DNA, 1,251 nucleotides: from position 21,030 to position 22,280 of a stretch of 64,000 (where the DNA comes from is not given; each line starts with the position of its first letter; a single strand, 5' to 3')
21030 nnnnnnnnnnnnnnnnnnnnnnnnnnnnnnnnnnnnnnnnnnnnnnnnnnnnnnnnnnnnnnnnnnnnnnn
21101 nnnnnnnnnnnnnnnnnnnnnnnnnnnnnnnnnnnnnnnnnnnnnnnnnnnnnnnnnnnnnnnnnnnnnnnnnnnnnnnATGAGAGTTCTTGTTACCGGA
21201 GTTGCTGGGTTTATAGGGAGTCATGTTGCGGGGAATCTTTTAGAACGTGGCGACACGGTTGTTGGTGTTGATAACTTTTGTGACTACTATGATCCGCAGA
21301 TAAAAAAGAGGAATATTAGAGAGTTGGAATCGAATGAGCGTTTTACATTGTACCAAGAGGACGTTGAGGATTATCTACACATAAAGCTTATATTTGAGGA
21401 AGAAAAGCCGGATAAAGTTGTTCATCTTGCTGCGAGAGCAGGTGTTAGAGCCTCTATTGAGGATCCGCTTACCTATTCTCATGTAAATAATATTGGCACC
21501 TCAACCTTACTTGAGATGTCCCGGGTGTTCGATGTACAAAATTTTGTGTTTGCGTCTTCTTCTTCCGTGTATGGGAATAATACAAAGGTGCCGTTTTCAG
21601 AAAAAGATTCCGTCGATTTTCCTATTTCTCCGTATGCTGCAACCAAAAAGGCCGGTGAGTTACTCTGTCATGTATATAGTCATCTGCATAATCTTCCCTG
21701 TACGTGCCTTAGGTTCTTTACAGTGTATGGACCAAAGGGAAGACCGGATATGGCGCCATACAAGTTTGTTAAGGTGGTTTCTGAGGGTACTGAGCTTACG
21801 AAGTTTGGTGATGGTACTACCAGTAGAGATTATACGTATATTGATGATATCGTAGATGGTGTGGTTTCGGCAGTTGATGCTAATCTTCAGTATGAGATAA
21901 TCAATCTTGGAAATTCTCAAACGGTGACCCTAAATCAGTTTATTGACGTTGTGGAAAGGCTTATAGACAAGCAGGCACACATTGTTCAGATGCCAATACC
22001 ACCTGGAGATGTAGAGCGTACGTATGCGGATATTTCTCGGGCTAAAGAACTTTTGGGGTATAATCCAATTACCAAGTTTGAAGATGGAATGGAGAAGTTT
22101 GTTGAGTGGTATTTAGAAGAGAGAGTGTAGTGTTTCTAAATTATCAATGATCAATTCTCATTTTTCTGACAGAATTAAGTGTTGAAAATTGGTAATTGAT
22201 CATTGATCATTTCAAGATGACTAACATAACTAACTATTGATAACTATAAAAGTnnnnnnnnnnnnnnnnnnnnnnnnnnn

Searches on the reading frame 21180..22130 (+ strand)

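Call 15: search_protein_families(library=pfam, proteins=[window:21180-22130:+], max_evalue=0.0001)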
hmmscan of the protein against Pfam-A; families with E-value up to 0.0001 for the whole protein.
window:21180-22130:+ (316 aa): 6 families
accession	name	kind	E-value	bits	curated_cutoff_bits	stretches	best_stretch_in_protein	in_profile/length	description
PF16363.11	GDP_Man_Dehyd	-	4.7e-61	207.5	27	1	4-306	1-331/332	GDP-mannose 4,6 dehydratase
PF01370.27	Epimerase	-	1.3e-55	188.9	20.9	1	3-244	1-240/240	NAD dependent epimerase/dehydratase family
PF01073.25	3Beta_HSD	-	5.1e-18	65.5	22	1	4-234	1-231/280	3-beta hydroxysteroid dehydrogenase/isomerase family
PF04321.23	RmlD_sub_bind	-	4.8e-17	62.4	27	1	1-264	1-233/287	RmlD substrate binding domain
PF02719.21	Polysacc_synt_2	-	1.6e-12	47.6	20.2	1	3-265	1-250/293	Polysaccharide biosynthesis protein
PF07993.18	NAD_binding_4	-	4.8e-08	32.9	20.1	1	6-184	2-209/258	Male sterility protein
